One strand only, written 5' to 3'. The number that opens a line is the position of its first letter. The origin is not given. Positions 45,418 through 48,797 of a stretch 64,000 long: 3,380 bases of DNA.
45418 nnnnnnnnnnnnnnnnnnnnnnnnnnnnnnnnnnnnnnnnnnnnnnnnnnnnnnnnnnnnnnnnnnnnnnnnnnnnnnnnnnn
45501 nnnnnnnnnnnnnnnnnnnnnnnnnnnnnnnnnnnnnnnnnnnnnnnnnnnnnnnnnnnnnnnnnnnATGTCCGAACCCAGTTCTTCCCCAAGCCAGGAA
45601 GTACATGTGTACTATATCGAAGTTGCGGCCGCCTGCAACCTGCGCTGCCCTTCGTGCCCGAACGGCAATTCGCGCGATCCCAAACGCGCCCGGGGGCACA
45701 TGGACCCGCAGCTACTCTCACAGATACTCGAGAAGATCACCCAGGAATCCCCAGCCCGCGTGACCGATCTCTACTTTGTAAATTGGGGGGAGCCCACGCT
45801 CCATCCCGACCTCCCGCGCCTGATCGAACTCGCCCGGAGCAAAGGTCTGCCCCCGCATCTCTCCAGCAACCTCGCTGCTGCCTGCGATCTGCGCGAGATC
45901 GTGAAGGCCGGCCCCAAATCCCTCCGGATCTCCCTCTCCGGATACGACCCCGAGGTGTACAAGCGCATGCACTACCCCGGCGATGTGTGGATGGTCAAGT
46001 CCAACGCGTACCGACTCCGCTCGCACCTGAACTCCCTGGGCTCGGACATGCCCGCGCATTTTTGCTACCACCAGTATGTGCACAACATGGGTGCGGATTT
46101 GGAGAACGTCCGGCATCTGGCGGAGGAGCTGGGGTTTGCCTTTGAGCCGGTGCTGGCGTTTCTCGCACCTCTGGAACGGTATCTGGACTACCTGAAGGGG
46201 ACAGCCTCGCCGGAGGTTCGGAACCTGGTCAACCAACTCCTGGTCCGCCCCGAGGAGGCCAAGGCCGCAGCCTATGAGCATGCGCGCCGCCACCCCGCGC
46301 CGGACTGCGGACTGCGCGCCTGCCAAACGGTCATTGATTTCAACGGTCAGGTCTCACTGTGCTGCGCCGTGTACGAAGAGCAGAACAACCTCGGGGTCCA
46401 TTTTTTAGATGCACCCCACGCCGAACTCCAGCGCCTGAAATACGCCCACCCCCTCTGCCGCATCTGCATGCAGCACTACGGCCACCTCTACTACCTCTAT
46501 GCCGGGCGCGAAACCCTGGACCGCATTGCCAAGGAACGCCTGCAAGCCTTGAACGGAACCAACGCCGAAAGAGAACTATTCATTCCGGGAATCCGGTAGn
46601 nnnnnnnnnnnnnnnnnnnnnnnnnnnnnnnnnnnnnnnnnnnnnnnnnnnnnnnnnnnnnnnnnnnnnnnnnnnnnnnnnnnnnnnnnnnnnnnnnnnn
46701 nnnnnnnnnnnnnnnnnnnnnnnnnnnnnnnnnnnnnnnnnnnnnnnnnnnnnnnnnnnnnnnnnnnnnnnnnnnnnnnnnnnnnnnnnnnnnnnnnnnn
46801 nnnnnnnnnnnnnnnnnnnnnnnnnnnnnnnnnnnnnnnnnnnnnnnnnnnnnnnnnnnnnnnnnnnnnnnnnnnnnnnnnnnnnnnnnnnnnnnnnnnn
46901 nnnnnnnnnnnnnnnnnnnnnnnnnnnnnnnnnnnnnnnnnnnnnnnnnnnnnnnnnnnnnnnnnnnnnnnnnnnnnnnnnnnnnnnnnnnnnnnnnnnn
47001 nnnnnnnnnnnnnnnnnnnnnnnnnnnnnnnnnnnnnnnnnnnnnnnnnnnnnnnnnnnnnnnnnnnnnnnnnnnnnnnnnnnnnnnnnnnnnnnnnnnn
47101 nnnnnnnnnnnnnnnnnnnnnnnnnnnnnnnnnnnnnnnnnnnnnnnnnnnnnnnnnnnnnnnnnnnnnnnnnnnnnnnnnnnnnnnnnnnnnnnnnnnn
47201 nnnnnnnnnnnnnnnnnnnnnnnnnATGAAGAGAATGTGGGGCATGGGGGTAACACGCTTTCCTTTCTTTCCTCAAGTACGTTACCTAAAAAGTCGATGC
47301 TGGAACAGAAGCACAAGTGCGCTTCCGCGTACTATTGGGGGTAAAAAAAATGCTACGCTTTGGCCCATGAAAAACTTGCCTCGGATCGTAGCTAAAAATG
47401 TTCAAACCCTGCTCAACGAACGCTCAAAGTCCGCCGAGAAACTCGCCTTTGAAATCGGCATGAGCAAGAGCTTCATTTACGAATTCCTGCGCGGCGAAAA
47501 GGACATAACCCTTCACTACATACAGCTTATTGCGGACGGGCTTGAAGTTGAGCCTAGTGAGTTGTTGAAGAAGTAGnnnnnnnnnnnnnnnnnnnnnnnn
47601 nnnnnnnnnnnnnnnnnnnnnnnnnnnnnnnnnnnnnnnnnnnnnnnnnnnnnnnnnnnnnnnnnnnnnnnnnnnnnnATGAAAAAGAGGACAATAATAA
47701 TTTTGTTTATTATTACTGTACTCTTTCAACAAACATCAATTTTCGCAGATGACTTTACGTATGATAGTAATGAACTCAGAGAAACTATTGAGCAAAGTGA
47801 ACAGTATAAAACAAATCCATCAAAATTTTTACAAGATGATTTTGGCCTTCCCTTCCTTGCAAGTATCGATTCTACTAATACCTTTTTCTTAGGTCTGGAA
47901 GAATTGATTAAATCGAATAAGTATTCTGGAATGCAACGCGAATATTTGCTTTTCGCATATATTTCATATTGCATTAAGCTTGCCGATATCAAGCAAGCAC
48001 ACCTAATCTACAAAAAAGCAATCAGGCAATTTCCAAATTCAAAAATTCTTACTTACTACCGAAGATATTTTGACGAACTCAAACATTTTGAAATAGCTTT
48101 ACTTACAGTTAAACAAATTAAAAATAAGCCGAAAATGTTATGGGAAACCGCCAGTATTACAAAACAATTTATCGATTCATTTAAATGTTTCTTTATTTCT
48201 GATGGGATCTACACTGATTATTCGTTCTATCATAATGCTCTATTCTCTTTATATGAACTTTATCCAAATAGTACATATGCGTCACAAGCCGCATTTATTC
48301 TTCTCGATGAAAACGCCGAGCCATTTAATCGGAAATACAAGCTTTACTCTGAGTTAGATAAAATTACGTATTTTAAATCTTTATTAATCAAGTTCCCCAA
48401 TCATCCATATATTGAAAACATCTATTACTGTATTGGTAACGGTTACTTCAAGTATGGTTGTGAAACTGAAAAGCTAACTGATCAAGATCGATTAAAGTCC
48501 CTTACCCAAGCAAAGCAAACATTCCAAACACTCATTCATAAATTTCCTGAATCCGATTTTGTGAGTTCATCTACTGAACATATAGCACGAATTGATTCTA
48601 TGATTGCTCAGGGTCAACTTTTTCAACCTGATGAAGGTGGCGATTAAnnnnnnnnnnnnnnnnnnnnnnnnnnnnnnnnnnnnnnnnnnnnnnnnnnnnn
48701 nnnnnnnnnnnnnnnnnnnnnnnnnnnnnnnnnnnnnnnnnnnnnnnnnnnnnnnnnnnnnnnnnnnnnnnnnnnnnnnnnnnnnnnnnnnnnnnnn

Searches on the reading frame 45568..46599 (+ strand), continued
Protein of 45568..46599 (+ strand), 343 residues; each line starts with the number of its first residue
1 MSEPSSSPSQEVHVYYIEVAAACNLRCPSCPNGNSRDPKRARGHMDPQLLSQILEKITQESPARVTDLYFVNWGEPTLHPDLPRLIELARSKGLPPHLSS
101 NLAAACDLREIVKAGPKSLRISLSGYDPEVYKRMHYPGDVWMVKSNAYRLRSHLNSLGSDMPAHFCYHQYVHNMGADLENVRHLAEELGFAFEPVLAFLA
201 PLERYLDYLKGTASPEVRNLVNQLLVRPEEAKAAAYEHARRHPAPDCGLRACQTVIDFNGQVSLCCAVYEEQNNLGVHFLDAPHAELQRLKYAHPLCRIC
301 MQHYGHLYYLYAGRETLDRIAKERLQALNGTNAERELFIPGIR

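Call 51: predict_structure(alignment_id=A1)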
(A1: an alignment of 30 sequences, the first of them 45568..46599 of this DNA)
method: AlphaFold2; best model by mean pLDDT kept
length: 343 residues; sequences in the alignment: 30
mean_pLDDT: 92.5   pTM: 0.89
mean pLDDT of the five models: 92.5, 91.9, 91.7, 90.9, 90.2
residues with pLDDT >= 90: 296; 70-90: 25; 50-70: 10; < 50: 12
segments of 3 or more residues with pLDDT < 50: 1-6, 338-343
pLDDT, mean of each block of 10 residues (from residue 1): 51 97 90 83 96 98 96 94 99 98 96 98 96 92 98 98 98 95 98 96 97 95 97 97 92 97 96 97 98 97 96 94 91 50 34
secondary structure, 60 per line:
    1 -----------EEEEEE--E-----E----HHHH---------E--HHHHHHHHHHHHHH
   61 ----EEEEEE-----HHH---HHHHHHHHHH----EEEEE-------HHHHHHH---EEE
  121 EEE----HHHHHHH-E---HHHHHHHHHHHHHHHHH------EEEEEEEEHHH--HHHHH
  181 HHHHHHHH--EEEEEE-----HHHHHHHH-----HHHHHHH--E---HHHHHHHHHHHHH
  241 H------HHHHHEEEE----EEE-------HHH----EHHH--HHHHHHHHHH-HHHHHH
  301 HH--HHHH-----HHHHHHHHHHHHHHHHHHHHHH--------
elements in order: E12-17 H31-34 H47-60 E65-70 H82-91 E96-100 H108-114 E118-123 H128-134 H140-156 E163-170 H176-188 E191-196 H202-209 H215-221 H228-241 H248-252 E253-256 E261-263 H284-293 H295-302 H305-308 H314-335

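Call 53: fold_search(model_id=the predicted structure, library=pdb)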
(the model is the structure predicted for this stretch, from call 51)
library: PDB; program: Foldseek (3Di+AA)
matches with E <= 10: 1706; with E <= 0.001: 104
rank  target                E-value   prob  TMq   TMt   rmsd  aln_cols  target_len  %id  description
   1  4k37_B                1.1e-10  1.00  0.53  0.50   9.0       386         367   15  Native anSMEcpe with bound AdoMet (released 2013-05-08)
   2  5why_A                1.6e-10  1.00  0.55  0.47   9.3       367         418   18  Structural Insights into Thioether Bond Formation in the Biosynthesis of Sactipeptides (released 2017-07-26)
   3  5why_B                1.9e-10  1.00  0.55  0.46   9.1       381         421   19  Structural Insights into Thioether Bond Formation in the Biosynthesis of Sactipeptides (released 2017-07-26)
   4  5wgg_A                2.1e-10  1.00  0.55  0.45   9.3       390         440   17  Structural Insights into Thioether Bond Formation in the Biosynthesis of Sactipeptides (released 2017-07-26)
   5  7vob                  2.3e-10  1.00  0.52  0.54   9.7       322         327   18  The crystal structure of a Radical SAM Enzyme BlsE involved in the Biosynthesis of Blasticidin S (released 2022-05-04)
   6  4k36_A                5.4e-10  1.00  0.54  0.49   9.5       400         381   16  His6 tagged anSMEcpe with bound AdoMet (released 2013-05-08)
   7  8hzv_C                1.0e-09  1.00  0.58  0.43  10.8       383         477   17  The crystal structure of a Radical SAM Enzyme DesII (released 2024-07-10)
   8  4k37_A                1.0e-09  1.00  0.54  0.51   9.0       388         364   15  Native anSMEcpe with bound AdoMet (released 2013-05-08)
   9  4k39_A                1.1e-09  1.00  0.50  0.48   9.4       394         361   16  Native anSMEcpe with bound AdoMet and Cp18Cys peptide (released 2013-05-08)
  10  7tol                  1.2e-09  1.00  0.40  0.29  16.3       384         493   14  X-ray crystal structure of glycerol dibiphytanyl glycerol tetraether - macrocyclic archaeol synthase (GDGT-MAS) from Met (released 2022-08-31)
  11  4k36_B                1.4e-09  1.00  0.54  0.51  10.4       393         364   16  His6 tagged anSMEcpe with bound AdoMet (released 2013-05-08)
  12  7tom                  1.9e-09  1.00  0.40  0.29  10.1       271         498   17  X-ray crystal structure of glycerol dibiphytanyl glycerol tetraether - macrocyclic archaeol synthase (GDGT-MAS) from Met (released 2022-08-31)
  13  5v1s_A                2.0e-09  1.00  0.51  0.42   9.8       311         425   12  Crystal structure of Streptococcus suis SuiB bound to S-adenosylmethionine (released 2017-08-30)
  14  8hzv_A                2.7e-09  1.00  0.58  0.43  12.4       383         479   18  The crystal structure of a Radical SAM Enzyme DesII (released 2024-07-10)
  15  4k39_B                3.0e-09  1.00  0.54  0.52   9.9       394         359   15  Native anSMEcpe with bound AdoMet and Cp18Cys peptide (released 2013-05-08)
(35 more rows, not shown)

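Call 69: search_protein_families(library=ncbifam, proteins=[L005:4260-6008:+, L005:3328-4260:+, L003:6976-7749:+, L013:8001-8954:+], max_evalue=0.001)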
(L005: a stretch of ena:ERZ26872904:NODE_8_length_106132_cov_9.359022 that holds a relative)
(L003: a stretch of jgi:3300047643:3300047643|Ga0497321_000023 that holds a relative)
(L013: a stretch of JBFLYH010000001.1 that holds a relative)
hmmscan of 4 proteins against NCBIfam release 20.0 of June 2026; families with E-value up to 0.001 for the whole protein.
L005:4260-6008:+ (582 aa): 18 families
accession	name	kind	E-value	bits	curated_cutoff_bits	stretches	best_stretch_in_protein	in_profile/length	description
TIGR02752.1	MenG_heptapren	equivalog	3.5e-11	43.1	419.85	1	33-155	29-151/231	demethylmenaquinone methyltransferase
NF001243.0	PRK00216.1-4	equivalog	5.2e-11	42.3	235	1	33-154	31-152/237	demethylmenaquinone methyltransferase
TIGR01934.1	MenG_MenH_UbiE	subfamily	9.5e-11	41.4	158.35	1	51-157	39-145/223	ubiquinone/menaquinone biosynthesis methyltransferase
NF001241.0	PRK00216.1-2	equivalog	1.4e-09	37.9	327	1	49-153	49-146/231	demethylmenaquinone methyltransferase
NF045823.1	PthPhpthDimycoMt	equivalog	5e-08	32.4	300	1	104-152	116-164/256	phthiotriol/phenolphthiotriol dimycocerosates methyltransferase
NF041675.1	sarc_dimgly_tmase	equivalog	1.8e-07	31.4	550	1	55-153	70-169/278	sarcosine/dimethylglycine N-methyltransferase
NF001240.0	PRK00216.1-1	equivalog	2.1e-07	30.2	378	1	41-153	55-167/251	bifunctional demethylmenaquinone methyltransferase/2-methoxy-6-polyprenyl-1,4-benzoquinol methylase UbiE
NF001244.0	PRK00216.1-5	equivalog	8.2e-07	28.6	216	1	53-154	50-154/236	bifunctional demethylmenaquinone methyltransferase/2-methoxy-6-polyprenyl-1,4-benzoquinol methylase UbiE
NF045825.1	FAmtase_mtf2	equivalog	8.8e-07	28.4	400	1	104-153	108-157/248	fatty-acid O-methyltransferase Mtf2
NF001242.0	PRK00216.1-3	equivalog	9.1e-07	28.5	351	1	54-152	73-173/258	bifunctional demethylmenaquinone methyltransferase/2-methoxy-6-polyprenyl-1,4-benzoquinol methylase UbiE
NF045667.1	MTase_DVU1556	equivalog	1.2e-06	28.1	155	1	54-154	25-119/213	DVU_1556 family methyltransferase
NF040539.1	AST_met_ArsM_2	exception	6e-06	26.3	240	1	47-152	52-161/262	putative arsinothricin biosynthesis methyltransferase ArsM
NF007610.0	PRK10258.1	equivalog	1.1e-05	24.9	342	1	53-152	44-136/251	malonyl-ACP O-methyltransferase BioC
NF004452.0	PRK05785.1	equivalog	3.1e-05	23.6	207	1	105-145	96-136/228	hypothetical protein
TIGR02072.1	BioC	equivalog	4e-05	23.5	184.95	1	54-153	37-131/244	malonyl-ACP O-methyltransferase BioC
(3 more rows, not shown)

L005:3328-4260:+ (310 aa): 15 families
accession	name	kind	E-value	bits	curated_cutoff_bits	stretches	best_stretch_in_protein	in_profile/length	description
NF041537.1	ArsM_AhpD_UU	exception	9.2e-10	37.8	510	1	167-214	134-181/345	arsenite methyltransferase/AhpD domain selenoprotein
NF041536.1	ArsM_DUF2284_UU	exception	7.3e-08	31.2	575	1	166-230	133-197/459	arsenite methyltransferase/DUF2284 domain selenoprotein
NF047649.1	MTase_UXPK_star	exception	1.9e-07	30.4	460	1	167-214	135-182/283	methyltransferase/UXPK-star double selenoprotein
NF001243.0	PRK00216.1-4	equivalog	2.9e-07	30.1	235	1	164-212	102-150/237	demethylmenaquinone methyltransferase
TIGR02752.1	MenG_heptapren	equivalog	6.5e-07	29.1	419.85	1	164-212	100-148/231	demethylmenaquinone methyltransferase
NF038099.1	AsSugarArsM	exception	1.3e-06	27.9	400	1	164-226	120-184/321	arsenosugar biosynthesis arsenite methyltransferase ArsM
NF008823.0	PRK11873.1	subfamily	1.3e-05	24.8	263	1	171-214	139-182/272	arsenite methyltransferase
TIGR02072.1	BioC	equivalog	1.7e-05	24.7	184.95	1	166-249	85-158/244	malonyl-ACP O-methyltransferase BioC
NF045667.1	MTase_DVU1556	equivalog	1.7e-05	24.4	155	1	167-214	73-120/213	DVU_1556 family methyltransferase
NF045823.1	PthPhpthDimycoMt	equivalog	1.7e-05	24.1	300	1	166-214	119-167/256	phthiotriol/phenolphthiotriol dimycocerosates methyltransferase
NF045882.1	PLipidMtase_Leg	equivalog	9.9e-05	22.2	390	1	167-217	97-147/207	phospholipid N-methyltransferase PmtA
NF041675.1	sarc_dimgly_tmase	equivalog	0.00031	20.8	550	1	172-219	128-175/278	sarcosine/dimethylglycine N-methyltransferase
TIGR01983.1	UbiG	equivalog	0.00047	19.5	102.95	1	177-245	115-181/228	bifunctional 2-polyprenyl-6-hydroxyphenol methylase/3-demethylubiquinol 3-O-methyltransferase UbiG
NF040539.1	AST_met_ArsM_2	exception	0.00054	19.9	240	1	166-214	116-164/262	putative arsinothricin biosynthesis methyltransferase ArsM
NF045825.1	FAmtase_mtf2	equivalog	0.00085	18.6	400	0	166-214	111-159/248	fatty-acid O-methyltransferase Mtf2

L003:6976-7749:+ (257 aa): 9 families
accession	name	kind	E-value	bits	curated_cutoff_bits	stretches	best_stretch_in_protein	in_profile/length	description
NF004902.0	PRK06265.1-1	equivalog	1.4e-12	47.8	219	1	46-202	45-201/213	cobalt transporter CbiM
NF006184.0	PRK08319.1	equivalog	5.7e-12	45.6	180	1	1-206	1-214/224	energy-coupling factor ABC transporter permease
NF005598.0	PRK07331.1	equivalog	6.9e-12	45.4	401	1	49-117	48-116/323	cobalt transporter CbiM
NF008873.0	PRK11909.1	equivalog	4.5e-11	43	225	1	44-152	42-149/230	cobalt transporter CbiM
NF004905.0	PRK06265.1-5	equivalog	1.4e-09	38.4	173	1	1-205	1-198/205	cobalt transporter CbiM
TIGR00123.1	cbiM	equivalog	1.8e-08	34.5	184.15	1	50-195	51-203/214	cobalt ECF transporter S component CbiM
NF004909.0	PRK06265.2-5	equivalog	7.7e-06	26.1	172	1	1-200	1-190/196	cobalt transporter CbiM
NF004903.0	PRK06265.1-3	equivalog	8.5e-05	22.1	193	1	1-208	2-202/211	cobalt transporter CbiM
NF004907.0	PRK06265.2-2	subfamily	0.00043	19.9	200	1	1-151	21-165/221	cobalt transporter CbiM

L013:8001-8954:+ (318 aa): 5 families
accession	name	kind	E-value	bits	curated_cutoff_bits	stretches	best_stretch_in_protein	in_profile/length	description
TIGR04317.1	W_rSAM_matur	equivalog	1.3e-13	50.8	380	1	13-199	7-188/349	tungsten cofactor oxidoreductase radical SAM maturase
TIGR04311.1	rSAM_Geo_metal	subfamily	4.6e-08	32.5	400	1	13-186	6-181/423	radical SAM/SPASM family putative metalloenzyme maturase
TIGR04321.1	spiroSPASM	subfamily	6e-08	31.8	250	1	12-149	233-379/510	spiro-SPASM protein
TIGR02495.1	NrdG2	equivalog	2.9e-06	26.7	131.15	1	20-109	26-110/193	anaerobic ribonucleoside-triphosphate reductase activating protein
TIGR03972.1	rSAM_TYW1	equivalog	4.8e-06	25.9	317.95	1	70-134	128-191/297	4-demethylwyosine synthase TYW1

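Call 84: search_protein_families(library=pfam, proteins=[L043:3902-5638:+, L045:4115-5665:+, L021:6348-7469:-, L059:9045-11624:+, L049:4685-7411:-], max_evalue=0.01)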
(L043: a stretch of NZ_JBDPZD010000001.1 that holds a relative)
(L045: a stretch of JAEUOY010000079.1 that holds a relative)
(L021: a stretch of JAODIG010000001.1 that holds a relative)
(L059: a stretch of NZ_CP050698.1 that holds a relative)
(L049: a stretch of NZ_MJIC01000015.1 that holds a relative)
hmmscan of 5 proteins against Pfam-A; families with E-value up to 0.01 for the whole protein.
L043:3902-5638:+ (578 aa): 2 families
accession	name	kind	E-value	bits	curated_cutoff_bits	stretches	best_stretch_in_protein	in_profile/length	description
PF07699.19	Ephrin_rec_like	-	0.00019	21.6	23.1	0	51-71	1-21/48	Tyrosine-protein kinase ephrin type A/B receptor-like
PF07589.16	PEP-CTERM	-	0.0067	16.9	20.7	0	543-565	1-22/24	PEP-CTERM motif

L045:4115-5665:+ (516 aa): 1 family
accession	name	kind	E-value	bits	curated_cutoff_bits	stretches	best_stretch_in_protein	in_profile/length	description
PF07699.19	Ephrin_rec_like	-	7.7e-10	38.9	23.1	1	50-94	1-45/48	Tyrosine-protein kinase ephrin type A/B receptor-like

L021:6348-7469:- (373 aa): 1 family
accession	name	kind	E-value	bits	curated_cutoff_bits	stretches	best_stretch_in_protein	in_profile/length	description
PF07699.19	Ephrin_rec_like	-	1.8e-05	24.9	23.1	1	43-84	1-42/48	Tyrosine-protein kinase ephrin type A/B receptor-like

L059:9045-11624:+ (859 aa): 6 families
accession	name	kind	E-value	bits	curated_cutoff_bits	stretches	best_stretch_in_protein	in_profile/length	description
PF07699.19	Ephrin_rec_like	-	6.3e-105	343.3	23.1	17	301-348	1-48/48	Tyrosine-protein kinase ephrin type A/B receptor-like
PF00020.24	TNFR_c6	-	1.7e-08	35.2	29.4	0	764-786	1-26/39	TNFR/NGFR cysteine-rich region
PF07562.20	NCD3G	-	1.9e-08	34.5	38.9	0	762-787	30-54/54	Nine Cysteines Domain of family 3 GPCR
PF00028.23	Cadherin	-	2e-06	28.5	28.8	0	326-347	4-25/93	Cadherin domain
PF23091.2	TNFR_ELAPOR1_6th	-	2.8e-06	27.6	33.2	0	763-784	16-35/41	ELAPOR1-like, TNF receptor-like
PF12587.13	DUF3761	-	0.00016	22.5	29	0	218-274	18-70/82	Protein of unknown function (DUF3761)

L049:4685-7411:- (908 aa): 1 family
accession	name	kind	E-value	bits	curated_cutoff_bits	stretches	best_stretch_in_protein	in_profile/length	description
PF07699.19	Ephrin_rec_like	-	6.1e-05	23.2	23.1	0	681-729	1-48/48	Tyrosine-protein kinase ephrin type A/B receptor-like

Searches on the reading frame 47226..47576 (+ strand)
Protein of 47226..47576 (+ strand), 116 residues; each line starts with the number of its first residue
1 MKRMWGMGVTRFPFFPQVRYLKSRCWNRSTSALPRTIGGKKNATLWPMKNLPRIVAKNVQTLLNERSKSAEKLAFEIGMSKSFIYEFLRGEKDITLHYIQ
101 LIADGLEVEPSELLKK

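Call 5: search_protein_families(library=pfam, proteins=[window:47226-47576:+], max_evalue=0.1)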
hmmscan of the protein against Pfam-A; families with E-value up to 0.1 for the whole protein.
window:47226-47576:+ (116 aa): 3 families
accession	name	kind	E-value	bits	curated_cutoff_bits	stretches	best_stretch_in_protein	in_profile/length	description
PF01381.28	HTH_3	-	4.1e-08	33.6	23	1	62-113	4-55/55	Helix-turn-helix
PF13443.12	HTH_26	-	3.9e-06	27.5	22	1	60-115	3-59/63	Cro/C1-type HTH DNA-binding domain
PF13560.12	HTH_31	-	0.002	18.9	27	1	65-113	12-61/64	Helix-turn-helix domain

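Call 42: search_protein_families(library=padloc, proteins=[window:47226-47576:+], max_evalue=0.01)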
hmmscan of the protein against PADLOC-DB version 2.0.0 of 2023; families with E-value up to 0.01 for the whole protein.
window:47226-47576:+ (116 aa): 10 families
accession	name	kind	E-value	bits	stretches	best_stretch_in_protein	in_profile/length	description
PDLC03665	Control_protein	-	3.5e-09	34.8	1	54-115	8-70/77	control protein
PDLC04775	PDC-M69A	-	6.4e-08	31.1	1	52-115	5-68/113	-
PDLC03664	Control_protein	-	2.7e-05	22.6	1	63-114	22-73/74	control protein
PDLC04142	capH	-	3.5e-05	22.8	1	52-115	4-67/103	capH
PDLC02926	HTH_VI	-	7.1e-05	21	1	66-113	13-60/92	-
PDLC03671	Control_protein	-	0.00057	18.1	1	52-114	12-74/84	control protein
PDLC04758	PDC-M64B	-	0.0021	16.5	1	55-108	31-84/123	-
PDLC04757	PDC-M64B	-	0.004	15.1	1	49-100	26-75/128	-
PDLC03666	Control_protein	-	0.0042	15.5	1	56-114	8-66/77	control protein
PDLC03668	Control_protein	-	0.0082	14.7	0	64-109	18-63/79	control protein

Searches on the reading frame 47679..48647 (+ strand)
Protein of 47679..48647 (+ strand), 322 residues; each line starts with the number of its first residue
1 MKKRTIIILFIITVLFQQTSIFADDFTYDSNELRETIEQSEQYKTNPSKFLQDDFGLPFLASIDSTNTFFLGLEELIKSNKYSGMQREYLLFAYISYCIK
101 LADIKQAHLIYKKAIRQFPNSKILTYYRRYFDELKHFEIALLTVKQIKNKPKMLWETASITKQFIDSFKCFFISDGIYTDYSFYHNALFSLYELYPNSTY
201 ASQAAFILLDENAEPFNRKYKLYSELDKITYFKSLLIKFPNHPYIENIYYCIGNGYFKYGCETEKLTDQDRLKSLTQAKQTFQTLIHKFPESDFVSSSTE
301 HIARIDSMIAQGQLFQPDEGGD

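Call 5: search_protein_families(library=pfam, proteins=[window:47679-48647:+], max_evalue=0.1)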
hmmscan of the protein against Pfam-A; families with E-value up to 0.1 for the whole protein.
window:47679-48647:+ (322 aa): 4 families
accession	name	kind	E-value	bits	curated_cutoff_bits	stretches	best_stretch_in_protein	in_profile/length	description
PF13525.12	YfiO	-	2.1e-09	37.9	25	1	185-312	25-143/203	Outer membrane lipoprotein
PF13174.12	TPR_6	-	0.00014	22.7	26.3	1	272-292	13-33/33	Tetratricopeptide repeat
PF06552.18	TOM20_plant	-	0.016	15.4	20.6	0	243-302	66-123/187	Plant specific mitochondrial import receptor subunit TOM20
PF13428.12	TPR_14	-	0.029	15.5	23.5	0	91-123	4-36/44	Tetratricopeptide repeat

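Call 42: search_protein_families(library=padloc, proteins=[window:47679-48647:+], max_evalue=0.01)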
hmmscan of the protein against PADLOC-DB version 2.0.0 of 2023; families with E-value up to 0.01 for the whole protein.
window:47679-48647:+ (322 aa): 0 families
